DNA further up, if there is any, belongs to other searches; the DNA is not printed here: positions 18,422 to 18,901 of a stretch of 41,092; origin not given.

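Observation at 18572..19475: Reverse-oriented three-gene cassette with a terminal mini-HTH and a palindrome inside its promoter: candidate acr-aca-type anti-defence operon (or novel defence/TA moron)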

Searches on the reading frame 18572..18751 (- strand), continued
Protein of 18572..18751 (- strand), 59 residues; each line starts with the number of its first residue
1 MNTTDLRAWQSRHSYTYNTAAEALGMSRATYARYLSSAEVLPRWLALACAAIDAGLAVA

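Call 66: find_related_loci(query=A4, collection=viral_contigs, flank=5000)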
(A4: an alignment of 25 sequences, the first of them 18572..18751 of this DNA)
Query A4 (59 aa) in viral_contigs; peptide patterns used: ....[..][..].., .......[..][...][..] (x = any residue, [..] = any of these).
264 stretches matched a pattern; 49 encode a relative of the query (tblastn E <= 1e-3); 49 distinct loci.
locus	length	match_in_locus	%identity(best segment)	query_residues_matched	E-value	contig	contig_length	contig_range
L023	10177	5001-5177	90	1-59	2e-31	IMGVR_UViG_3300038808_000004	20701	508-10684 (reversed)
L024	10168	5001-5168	80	1-56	2e-27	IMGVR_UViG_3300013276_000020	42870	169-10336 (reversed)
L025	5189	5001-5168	79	1-56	3e-26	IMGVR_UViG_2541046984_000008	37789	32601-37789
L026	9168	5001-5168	79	1-56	5e-26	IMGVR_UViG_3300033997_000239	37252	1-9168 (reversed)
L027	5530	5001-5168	75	1-56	3e-25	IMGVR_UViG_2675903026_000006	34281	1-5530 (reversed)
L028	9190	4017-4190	74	1-58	8e-24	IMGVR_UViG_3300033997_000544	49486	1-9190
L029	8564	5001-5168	68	1-56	4e-20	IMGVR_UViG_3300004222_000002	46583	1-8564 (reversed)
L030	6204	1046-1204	64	1-53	2e-18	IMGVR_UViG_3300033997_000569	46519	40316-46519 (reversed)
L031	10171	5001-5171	54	1-57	1e-14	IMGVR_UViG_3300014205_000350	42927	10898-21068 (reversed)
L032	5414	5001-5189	49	1-56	3e-13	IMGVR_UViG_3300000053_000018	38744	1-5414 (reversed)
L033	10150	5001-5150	56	5-56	1e-11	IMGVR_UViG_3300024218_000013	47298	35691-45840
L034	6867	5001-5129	53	1-43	2e-11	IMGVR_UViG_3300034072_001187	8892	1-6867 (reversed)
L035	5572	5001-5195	49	1-58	2e-11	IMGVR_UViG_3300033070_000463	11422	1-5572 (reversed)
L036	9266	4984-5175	47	1-57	4e-11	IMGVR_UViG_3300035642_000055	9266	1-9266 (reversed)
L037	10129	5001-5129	51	1-43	1e-10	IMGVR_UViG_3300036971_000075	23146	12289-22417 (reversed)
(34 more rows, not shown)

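Call 74: search_dna_similar(query=window:18572-18751:-, collection=plasmids, mode=protein, max_evalue=0.01, max_rows=30)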
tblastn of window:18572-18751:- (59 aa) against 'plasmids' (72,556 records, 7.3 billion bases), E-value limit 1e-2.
No match.
